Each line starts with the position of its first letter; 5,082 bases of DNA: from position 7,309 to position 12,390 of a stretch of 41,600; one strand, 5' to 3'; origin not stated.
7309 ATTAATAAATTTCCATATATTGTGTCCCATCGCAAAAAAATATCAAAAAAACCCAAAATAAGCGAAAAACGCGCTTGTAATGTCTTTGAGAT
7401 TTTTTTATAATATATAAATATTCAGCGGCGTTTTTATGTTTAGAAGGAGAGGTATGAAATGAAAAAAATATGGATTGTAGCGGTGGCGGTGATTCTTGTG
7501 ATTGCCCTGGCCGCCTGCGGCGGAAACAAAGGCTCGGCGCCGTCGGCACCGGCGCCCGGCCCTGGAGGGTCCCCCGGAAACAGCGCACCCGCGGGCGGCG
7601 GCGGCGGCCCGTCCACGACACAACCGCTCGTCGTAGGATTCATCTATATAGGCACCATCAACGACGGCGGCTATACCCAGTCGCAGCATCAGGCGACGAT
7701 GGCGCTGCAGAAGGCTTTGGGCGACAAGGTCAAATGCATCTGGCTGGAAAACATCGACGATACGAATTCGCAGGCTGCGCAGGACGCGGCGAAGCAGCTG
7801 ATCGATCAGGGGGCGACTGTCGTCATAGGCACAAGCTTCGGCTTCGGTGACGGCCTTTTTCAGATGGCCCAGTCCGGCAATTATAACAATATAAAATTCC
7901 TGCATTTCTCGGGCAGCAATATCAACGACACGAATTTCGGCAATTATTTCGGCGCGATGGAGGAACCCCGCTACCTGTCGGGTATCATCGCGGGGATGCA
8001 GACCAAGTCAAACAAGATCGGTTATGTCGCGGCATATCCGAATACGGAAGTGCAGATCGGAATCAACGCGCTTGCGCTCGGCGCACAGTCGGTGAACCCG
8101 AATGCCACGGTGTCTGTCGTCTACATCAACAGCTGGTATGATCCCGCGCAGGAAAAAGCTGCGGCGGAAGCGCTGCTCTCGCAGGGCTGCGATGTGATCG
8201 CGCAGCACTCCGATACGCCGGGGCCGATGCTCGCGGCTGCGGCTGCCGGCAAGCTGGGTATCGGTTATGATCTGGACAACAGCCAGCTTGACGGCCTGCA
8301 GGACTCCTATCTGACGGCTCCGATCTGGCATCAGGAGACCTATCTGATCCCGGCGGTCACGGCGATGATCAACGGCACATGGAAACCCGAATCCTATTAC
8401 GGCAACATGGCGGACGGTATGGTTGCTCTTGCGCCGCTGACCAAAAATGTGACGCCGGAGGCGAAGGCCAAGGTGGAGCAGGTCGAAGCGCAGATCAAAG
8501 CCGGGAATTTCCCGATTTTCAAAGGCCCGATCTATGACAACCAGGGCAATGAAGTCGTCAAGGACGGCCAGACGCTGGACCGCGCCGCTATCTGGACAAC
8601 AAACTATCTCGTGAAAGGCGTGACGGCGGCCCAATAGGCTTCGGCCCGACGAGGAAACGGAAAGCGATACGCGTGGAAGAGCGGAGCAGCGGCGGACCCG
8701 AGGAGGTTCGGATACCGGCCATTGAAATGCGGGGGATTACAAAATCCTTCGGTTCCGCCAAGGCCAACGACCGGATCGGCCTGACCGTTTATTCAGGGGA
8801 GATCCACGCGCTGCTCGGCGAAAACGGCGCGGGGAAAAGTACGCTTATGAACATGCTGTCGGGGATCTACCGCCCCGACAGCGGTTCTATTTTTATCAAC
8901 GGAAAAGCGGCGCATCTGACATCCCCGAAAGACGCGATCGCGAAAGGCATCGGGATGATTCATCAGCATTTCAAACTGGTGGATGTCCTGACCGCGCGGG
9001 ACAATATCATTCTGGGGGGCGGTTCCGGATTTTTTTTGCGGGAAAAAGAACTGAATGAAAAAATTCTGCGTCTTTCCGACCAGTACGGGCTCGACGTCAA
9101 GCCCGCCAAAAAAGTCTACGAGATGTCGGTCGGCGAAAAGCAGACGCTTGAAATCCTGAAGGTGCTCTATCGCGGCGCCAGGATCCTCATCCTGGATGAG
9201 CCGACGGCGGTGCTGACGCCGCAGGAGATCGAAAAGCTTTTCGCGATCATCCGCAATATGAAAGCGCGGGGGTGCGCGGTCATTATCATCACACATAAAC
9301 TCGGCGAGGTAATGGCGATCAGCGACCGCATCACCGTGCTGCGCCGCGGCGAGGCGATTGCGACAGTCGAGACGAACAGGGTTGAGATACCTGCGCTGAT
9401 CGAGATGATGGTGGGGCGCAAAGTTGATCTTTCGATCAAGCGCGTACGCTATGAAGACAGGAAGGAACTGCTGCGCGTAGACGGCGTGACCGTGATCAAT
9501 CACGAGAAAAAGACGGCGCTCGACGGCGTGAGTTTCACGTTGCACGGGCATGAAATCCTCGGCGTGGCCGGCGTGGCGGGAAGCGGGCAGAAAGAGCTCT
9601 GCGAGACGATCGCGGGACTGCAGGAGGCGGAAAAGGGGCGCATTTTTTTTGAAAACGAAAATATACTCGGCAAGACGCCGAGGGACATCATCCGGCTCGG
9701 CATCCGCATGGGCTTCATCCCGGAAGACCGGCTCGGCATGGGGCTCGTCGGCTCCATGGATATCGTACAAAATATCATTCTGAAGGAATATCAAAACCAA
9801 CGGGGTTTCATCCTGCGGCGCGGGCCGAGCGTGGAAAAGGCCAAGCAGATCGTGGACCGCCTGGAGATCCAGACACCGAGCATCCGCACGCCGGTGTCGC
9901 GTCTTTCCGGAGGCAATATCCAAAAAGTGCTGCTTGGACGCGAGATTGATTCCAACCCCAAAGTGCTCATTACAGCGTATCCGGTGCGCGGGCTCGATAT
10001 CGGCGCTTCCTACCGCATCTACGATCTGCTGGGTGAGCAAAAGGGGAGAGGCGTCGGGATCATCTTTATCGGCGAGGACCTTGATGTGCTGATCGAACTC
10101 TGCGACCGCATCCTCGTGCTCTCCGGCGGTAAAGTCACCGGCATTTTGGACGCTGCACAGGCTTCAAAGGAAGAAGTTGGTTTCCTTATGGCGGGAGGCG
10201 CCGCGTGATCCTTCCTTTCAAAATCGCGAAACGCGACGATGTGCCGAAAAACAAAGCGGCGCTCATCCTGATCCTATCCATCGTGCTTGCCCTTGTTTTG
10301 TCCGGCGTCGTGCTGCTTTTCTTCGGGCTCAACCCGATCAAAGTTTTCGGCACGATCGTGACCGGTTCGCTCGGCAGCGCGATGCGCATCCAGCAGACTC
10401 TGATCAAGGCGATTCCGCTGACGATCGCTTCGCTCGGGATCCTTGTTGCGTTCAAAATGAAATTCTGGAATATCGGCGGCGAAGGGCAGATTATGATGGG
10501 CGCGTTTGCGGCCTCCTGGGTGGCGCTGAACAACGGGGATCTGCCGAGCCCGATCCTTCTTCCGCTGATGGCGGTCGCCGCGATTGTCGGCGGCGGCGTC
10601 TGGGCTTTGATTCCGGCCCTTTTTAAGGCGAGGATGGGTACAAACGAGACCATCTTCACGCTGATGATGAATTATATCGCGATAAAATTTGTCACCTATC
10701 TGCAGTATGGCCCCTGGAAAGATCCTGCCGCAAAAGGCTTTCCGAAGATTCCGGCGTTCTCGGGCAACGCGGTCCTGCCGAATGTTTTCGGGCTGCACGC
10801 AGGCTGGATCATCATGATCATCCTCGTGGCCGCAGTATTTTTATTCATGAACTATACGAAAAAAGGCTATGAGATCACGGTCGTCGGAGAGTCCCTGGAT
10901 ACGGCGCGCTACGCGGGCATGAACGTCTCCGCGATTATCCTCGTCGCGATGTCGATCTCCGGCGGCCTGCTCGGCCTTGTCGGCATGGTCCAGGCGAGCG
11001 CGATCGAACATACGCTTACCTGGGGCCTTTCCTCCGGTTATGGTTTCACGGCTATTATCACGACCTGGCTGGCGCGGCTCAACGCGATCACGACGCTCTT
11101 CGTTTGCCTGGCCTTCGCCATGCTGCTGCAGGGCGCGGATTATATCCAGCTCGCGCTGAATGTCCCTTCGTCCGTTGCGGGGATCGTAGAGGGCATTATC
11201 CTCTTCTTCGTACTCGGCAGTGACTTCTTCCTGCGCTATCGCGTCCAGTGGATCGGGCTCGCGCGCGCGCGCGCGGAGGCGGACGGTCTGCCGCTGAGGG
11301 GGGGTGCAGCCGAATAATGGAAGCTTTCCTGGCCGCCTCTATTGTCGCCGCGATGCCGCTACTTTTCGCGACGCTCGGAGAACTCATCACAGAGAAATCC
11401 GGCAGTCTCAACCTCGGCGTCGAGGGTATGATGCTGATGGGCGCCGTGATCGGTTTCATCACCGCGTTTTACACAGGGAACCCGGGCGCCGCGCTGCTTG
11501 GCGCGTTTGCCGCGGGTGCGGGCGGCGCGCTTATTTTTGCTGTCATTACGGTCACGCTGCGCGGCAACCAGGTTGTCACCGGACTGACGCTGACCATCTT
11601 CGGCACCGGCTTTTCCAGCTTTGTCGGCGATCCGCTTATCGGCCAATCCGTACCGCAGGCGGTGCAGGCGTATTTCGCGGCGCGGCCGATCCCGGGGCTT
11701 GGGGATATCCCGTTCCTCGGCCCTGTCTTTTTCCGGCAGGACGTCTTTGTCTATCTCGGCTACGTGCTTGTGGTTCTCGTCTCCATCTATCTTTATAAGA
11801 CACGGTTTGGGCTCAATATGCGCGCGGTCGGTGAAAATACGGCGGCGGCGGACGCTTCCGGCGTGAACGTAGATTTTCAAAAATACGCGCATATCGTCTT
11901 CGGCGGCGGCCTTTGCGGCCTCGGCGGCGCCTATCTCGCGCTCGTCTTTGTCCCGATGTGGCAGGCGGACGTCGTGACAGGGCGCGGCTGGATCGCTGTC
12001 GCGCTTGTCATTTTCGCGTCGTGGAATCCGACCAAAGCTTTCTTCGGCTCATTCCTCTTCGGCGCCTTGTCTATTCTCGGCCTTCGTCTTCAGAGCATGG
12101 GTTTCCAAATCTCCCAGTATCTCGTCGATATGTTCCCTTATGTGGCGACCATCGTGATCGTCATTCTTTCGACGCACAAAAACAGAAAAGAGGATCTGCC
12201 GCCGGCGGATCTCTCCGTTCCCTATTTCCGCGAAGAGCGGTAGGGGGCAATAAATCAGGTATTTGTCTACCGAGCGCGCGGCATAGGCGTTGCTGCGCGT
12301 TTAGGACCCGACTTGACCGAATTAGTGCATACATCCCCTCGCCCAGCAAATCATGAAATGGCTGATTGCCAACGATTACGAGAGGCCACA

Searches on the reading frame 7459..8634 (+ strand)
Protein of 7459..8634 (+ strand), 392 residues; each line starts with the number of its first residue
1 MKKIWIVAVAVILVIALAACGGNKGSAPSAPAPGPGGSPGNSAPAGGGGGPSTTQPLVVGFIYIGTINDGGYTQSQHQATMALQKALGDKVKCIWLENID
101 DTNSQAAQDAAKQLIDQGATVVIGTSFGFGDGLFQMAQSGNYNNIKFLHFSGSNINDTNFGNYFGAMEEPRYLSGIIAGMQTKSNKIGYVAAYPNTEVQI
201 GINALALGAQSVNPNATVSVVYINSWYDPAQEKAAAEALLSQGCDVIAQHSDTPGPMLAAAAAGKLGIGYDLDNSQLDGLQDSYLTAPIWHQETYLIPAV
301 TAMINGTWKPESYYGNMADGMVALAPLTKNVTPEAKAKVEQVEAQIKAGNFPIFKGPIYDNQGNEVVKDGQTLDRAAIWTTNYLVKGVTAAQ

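Call 11: search_protein_families(library=ncbifam, proteins=[window:7459-8634:+], max_evalue=0.00001)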
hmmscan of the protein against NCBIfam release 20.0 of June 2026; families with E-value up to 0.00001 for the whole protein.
window:7459-8634:+ (392 aa): 1 family
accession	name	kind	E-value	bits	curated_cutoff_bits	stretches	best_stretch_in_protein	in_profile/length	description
NF047927.1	ABC_BMP_B6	equivalog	4.8e-18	65.4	400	1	68-352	14-298/314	putative B6 ABC transporter substrate-binding protein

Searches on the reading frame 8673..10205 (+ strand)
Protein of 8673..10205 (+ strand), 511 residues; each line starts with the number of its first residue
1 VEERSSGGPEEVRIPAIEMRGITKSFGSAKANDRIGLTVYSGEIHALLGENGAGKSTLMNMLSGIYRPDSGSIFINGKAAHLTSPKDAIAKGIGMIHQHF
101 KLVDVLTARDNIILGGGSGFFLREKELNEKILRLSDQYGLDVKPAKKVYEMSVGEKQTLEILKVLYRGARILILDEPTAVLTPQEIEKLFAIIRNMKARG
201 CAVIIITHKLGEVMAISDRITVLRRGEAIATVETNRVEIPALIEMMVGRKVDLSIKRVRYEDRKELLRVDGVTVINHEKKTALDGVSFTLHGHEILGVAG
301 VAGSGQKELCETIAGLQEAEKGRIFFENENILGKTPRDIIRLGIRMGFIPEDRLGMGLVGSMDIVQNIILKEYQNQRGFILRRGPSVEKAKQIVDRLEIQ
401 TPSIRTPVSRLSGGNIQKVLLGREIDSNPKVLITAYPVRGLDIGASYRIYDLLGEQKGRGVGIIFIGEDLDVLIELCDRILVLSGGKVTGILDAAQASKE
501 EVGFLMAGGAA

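Call 11: search_protein_families(library=ncbifam, proteins=[window:8673-10205:+], max_evalue=0.00001)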
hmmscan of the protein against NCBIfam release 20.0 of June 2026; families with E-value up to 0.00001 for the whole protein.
window:8673-10205:+ (511 aa): 187 families (the best 25 are shown)
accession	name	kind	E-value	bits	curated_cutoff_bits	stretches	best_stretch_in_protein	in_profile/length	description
NF047930.1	ABC_ATP_B6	equivalog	1.2e-133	446.5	670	1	16-508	2-510/510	putative B6 ABC transporter ATP-binding protein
NF010069.0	PRK13549.1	equivalog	1.9e-120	402.7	699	1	17-502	6-497/513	xylose ABC transporter ATP-binding protein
NF008215.0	PRK10982.1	equivalog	8.7e-116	387.5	828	1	17-502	14-498/506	galactose/methyl galactoside ABC transporter ATP-binding protein MglA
NF008442.0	PRK11288.1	equivalog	2.6e-110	369.1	689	1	14-502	5-491/504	L-arabinose ABC transporter ATP-binding protein AraG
NF008030.0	PRK10762.1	equivalog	7.8e-109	364.6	745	1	17-502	5-487/501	ribose ABC transporter ATP-binding protein RbsA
NF041861.1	YtfR_transport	equivalog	7.1e-107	357.8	850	1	18-501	3-485/492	galactofuranose ABC transporter, ATP-binding protein YtfR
NF040905.2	GguA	equivalog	8e-107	357.7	810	1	17-502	2-496/500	multiple monosaccharide ABC transporter ATP-binding protein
NF007253.0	PRK09700.1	equivalog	4.8e-106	355.3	772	1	15-501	4-501/510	D-allose ABC transporter ATP-binding protein AlsA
TIGR02633.1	xylG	equivalog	2e-104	349.9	723.65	1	17-500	2-493/500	D-xylose ABC transporter ATP-binding protein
NF011967.0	PRK15439.1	equivalog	2.8e-98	329.6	586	1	14-502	9-495/510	autoinducer 2 ABC transporter ATP-binding protein LsrA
TIGR01188.1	drrA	subfamily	9.1e-56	189.4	312.45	2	24-235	1-209/302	daunorubicin resistance ABC transporter, ATP-binding protein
TIGR03608.1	L_ocin_972_ABC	subfamily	1.7e-52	177.9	254.85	2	20-220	2-203/206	putative bacteriocin export ABC transporter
TIGR04521.1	ECF_ATPase_2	equivalog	2.2e-52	177.9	330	2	29-235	18-230/279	energy-coupling factor transporter ATPase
TIGR03411.1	urea_trans_UrtD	equivalog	6.3e-52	176.6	304.1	2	17-246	3-239/242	urea ABC transporter ATP-binding protein UrtD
TIGR02315.1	ABC_phnC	equivalog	7.1e-51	173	266.1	2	17-235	2-231/243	phosphonate ABC transporter ATP-binding protein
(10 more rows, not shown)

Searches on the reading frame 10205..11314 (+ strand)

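Call 11: search_protein_families(library=ncbifam, proteins=[window:10205-11314:+], max_evalue=0.00001)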
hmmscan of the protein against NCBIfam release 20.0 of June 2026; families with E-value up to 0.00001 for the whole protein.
window:10205-11314:+ (370 aa): 3 families
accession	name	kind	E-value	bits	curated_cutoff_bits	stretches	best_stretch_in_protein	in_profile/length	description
NF047929.1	ABC_B6_perm_2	equivalog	5.9e-51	173.6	400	1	19-336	3-322/337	putative B6 ABC transporter permease subunit 2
NF047928.1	ABC_B6_perm_1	equivalog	7.3e-10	38.4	465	1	63-334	15-286/311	putative B6 ABC transporter permease subunit 1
NF011961.0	PRK15432.1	equivalog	6e-07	29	388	1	199-347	162-311/344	autoinducer 2 ABC transporter permease LsrC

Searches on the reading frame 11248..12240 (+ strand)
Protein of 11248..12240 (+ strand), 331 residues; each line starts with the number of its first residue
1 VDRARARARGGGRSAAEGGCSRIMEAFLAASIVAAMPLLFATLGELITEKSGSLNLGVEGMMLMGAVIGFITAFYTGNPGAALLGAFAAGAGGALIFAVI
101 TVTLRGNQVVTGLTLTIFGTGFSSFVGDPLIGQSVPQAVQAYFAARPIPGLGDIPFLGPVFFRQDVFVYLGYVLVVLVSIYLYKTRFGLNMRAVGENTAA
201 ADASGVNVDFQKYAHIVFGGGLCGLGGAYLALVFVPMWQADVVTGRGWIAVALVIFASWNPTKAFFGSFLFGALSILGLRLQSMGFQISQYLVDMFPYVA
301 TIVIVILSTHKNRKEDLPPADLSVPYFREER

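Call 11: search_protein_families(library=ncbifam, proteins=[window:11248-12240:+], max_evalue=0.00001)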
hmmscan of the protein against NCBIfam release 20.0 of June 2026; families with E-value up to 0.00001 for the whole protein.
window:11248-12240:+ (331 aa): 3 families
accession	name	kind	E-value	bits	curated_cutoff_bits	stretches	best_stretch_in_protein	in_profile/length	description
NF047928.1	ABC_B6_perm_1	equivalog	5.1e-60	203.2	465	1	23-331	9-311/311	putative B6 ABC transporter permease subunit 1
NF047929.1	ABC_B6_perm_2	equivalog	8.1e-15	54.8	400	1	28-304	46-320/337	putative B6 ABC transporter permease subunit 2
TIGR03409.1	urea_trans_UrtB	equivalog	1e-05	25.4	250.3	0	152-233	130-213/291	urea ABC transporter permease subunit UrtB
